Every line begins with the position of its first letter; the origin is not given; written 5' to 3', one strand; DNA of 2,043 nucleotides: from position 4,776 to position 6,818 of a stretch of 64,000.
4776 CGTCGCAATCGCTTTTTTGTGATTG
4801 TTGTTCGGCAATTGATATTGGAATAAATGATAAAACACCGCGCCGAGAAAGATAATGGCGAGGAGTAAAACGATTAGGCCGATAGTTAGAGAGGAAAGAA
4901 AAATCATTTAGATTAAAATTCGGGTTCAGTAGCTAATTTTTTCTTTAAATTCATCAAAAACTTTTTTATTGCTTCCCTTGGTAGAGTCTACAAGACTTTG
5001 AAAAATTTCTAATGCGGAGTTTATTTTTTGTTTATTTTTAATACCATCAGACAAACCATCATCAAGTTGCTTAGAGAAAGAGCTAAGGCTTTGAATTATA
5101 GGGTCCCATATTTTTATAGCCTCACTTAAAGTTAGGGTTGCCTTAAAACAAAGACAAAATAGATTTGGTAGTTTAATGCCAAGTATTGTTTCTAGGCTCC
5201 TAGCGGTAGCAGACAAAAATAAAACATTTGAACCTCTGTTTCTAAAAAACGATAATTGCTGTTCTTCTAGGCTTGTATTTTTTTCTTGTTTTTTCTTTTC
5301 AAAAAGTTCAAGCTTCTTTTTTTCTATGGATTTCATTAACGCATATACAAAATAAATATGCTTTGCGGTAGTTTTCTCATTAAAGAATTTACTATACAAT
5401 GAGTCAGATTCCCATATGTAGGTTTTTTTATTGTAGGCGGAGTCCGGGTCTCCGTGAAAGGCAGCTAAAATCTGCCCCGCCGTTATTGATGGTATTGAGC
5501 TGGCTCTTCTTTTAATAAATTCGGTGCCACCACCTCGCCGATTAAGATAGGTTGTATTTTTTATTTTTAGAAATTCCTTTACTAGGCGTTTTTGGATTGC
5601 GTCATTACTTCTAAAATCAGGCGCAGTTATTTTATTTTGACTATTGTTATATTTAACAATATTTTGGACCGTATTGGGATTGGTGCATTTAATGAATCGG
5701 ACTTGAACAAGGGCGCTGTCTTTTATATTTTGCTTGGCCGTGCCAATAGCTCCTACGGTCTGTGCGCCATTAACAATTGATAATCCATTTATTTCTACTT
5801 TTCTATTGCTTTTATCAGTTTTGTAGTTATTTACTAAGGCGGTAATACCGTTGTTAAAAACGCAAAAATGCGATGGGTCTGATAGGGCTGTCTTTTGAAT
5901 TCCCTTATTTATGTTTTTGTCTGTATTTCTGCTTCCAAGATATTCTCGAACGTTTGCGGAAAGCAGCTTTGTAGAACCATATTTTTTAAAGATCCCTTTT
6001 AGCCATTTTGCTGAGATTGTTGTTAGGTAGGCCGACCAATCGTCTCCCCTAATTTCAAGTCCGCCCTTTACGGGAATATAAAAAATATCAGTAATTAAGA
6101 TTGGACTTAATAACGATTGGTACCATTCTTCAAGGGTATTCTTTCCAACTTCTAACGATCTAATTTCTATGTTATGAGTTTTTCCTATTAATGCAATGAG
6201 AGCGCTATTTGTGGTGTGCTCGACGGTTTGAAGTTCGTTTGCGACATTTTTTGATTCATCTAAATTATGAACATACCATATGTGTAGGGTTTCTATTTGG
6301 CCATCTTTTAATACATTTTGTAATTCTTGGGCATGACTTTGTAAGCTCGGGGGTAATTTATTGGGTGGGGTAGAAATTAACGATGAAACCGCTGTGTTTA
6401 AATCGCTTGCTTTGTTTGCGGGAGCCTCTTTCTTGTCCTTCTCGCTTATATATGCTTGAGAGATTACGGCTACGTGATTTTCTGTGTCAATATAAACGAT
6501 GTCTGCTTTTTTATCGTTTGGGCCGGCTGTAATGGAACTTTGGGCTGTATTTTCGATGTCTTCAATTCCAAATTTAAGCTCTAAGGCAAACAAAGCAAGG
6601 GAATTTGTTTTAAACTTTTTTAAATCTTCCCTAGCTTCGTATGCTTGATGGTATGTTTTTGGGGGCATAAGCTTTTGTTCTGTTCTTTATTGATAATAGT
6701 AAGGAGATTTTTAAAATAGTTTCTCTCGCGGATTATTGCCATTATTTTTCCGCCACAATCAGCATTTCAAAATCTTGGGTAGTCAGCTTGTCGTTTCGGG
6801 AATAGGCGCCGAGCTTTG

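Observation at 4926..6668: Solitary AT-rich AIPR-like abortive-infection gene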

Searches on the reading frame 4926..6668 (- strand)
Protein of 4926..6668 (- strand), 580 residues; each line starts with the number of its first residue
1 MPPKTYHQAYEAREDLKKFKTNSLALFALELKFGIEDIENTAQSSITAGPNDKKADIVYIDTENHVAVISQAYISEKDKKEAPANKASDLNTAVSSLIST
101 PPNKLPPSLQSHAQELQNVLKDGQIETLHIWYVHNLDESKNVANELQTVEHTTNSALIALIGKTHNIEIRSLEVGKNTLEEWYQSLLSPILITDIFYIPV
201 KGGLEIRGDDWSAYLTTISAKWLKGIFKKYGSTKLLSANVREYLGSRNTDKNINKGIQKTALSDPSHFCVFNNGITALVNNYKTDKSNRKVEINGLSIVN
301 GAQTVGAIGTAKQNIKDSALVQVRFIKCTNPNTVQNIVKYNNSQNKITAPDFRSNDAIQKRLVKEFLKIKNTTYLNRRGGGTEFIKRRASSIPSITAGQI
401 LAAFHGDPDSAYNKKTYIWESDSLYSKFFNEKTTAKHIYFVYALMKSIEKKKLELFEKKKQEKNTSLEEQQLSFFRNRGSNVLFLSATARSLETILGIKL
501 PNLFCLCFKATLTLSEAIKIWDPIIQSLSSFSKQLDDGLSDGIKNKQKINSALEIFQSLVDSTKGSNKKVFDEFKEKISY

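Call 3: search_protein_families(library=pfam, proteins=[window:4926-6668:-], max_evalue=1)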
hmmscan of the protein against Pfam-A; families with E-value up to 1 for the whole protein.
window:4926-6668:- (580 aa): 3 families
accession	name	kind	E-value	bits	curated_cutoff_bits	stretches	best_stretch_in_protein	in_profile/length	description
PF10592.14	AIPR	-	6.1e-36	125.1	25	1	236-554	1-291/308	AIPR protein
PF23173.1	bHLH_SAC51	-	0.011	16.1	28.5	1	537-567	5-35/61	Transcription factor SAC51 bHLH domain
PF12296.13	HsbA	-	0.13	13.2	33.5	1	85-168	13-93/121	Hydrophobic surface binding protein A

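Call 4: search_protein_families(library=padloc, proteins=[window:4926-6668:-], max_evalue=1)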
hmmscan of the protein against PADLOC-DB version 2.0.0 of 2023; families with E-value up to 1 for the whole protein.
window:4926-6668:- (580 aa): 2 families
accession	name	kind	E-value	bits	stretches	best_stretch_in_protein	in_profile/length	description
PDLC02357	AbiU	-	4.1e-32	110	1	116-461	138-460/537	AbiU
PDLC02207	MzaE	-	3e-13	47.2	1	214-375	224-391/598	-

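Call 5: search_protein_families(library=ncbifam, proteins=[window:4926-6668:-], max_evalue=1)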
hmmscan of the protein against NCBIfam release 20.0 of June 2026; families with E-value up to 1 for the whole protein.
window:4926-6668:- (580 aa): 2 families
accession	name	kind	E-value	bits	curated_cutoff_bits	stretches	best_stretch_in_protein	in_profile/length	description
NF041935.1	MzaE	equivalog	1.5e-16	60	1050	1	210-387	219-401/593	MZA anti-phage system associated AIPR family protein MzaE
NF004411.0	PRK05759.1-2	equivalog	0.062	13.4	131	1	517-573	22-78/156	F0F1 ATP synthase subunit B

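Call 7: search_solved_structures(query=window:4926-6668:-, max_evalue=10, show_alignments=2)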
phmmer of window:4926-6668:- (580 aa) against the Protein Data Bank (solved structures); distinct sequences matched with E-value up to 10: 4.
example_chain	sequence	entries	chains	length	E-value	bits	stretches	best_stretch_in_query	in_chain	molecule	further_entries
5i9g_C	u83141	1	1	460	0.062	15.4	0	513-562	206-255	pentatricopeptide repeat protein dPPR-U8C2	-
5i9d_A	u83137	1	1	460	0.14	14.3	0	513-562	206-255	pentatricopeptide repeat protein dPPR-U8A2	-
5i9f_A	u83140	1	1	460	0.17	13.9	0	513-562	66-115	pentatricopeptide repeat protein dPPR-U10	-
5i9h_A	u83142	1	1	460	0.22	13.6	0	513-562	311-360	pentatricopeptide repeat protein dPPR-U8G2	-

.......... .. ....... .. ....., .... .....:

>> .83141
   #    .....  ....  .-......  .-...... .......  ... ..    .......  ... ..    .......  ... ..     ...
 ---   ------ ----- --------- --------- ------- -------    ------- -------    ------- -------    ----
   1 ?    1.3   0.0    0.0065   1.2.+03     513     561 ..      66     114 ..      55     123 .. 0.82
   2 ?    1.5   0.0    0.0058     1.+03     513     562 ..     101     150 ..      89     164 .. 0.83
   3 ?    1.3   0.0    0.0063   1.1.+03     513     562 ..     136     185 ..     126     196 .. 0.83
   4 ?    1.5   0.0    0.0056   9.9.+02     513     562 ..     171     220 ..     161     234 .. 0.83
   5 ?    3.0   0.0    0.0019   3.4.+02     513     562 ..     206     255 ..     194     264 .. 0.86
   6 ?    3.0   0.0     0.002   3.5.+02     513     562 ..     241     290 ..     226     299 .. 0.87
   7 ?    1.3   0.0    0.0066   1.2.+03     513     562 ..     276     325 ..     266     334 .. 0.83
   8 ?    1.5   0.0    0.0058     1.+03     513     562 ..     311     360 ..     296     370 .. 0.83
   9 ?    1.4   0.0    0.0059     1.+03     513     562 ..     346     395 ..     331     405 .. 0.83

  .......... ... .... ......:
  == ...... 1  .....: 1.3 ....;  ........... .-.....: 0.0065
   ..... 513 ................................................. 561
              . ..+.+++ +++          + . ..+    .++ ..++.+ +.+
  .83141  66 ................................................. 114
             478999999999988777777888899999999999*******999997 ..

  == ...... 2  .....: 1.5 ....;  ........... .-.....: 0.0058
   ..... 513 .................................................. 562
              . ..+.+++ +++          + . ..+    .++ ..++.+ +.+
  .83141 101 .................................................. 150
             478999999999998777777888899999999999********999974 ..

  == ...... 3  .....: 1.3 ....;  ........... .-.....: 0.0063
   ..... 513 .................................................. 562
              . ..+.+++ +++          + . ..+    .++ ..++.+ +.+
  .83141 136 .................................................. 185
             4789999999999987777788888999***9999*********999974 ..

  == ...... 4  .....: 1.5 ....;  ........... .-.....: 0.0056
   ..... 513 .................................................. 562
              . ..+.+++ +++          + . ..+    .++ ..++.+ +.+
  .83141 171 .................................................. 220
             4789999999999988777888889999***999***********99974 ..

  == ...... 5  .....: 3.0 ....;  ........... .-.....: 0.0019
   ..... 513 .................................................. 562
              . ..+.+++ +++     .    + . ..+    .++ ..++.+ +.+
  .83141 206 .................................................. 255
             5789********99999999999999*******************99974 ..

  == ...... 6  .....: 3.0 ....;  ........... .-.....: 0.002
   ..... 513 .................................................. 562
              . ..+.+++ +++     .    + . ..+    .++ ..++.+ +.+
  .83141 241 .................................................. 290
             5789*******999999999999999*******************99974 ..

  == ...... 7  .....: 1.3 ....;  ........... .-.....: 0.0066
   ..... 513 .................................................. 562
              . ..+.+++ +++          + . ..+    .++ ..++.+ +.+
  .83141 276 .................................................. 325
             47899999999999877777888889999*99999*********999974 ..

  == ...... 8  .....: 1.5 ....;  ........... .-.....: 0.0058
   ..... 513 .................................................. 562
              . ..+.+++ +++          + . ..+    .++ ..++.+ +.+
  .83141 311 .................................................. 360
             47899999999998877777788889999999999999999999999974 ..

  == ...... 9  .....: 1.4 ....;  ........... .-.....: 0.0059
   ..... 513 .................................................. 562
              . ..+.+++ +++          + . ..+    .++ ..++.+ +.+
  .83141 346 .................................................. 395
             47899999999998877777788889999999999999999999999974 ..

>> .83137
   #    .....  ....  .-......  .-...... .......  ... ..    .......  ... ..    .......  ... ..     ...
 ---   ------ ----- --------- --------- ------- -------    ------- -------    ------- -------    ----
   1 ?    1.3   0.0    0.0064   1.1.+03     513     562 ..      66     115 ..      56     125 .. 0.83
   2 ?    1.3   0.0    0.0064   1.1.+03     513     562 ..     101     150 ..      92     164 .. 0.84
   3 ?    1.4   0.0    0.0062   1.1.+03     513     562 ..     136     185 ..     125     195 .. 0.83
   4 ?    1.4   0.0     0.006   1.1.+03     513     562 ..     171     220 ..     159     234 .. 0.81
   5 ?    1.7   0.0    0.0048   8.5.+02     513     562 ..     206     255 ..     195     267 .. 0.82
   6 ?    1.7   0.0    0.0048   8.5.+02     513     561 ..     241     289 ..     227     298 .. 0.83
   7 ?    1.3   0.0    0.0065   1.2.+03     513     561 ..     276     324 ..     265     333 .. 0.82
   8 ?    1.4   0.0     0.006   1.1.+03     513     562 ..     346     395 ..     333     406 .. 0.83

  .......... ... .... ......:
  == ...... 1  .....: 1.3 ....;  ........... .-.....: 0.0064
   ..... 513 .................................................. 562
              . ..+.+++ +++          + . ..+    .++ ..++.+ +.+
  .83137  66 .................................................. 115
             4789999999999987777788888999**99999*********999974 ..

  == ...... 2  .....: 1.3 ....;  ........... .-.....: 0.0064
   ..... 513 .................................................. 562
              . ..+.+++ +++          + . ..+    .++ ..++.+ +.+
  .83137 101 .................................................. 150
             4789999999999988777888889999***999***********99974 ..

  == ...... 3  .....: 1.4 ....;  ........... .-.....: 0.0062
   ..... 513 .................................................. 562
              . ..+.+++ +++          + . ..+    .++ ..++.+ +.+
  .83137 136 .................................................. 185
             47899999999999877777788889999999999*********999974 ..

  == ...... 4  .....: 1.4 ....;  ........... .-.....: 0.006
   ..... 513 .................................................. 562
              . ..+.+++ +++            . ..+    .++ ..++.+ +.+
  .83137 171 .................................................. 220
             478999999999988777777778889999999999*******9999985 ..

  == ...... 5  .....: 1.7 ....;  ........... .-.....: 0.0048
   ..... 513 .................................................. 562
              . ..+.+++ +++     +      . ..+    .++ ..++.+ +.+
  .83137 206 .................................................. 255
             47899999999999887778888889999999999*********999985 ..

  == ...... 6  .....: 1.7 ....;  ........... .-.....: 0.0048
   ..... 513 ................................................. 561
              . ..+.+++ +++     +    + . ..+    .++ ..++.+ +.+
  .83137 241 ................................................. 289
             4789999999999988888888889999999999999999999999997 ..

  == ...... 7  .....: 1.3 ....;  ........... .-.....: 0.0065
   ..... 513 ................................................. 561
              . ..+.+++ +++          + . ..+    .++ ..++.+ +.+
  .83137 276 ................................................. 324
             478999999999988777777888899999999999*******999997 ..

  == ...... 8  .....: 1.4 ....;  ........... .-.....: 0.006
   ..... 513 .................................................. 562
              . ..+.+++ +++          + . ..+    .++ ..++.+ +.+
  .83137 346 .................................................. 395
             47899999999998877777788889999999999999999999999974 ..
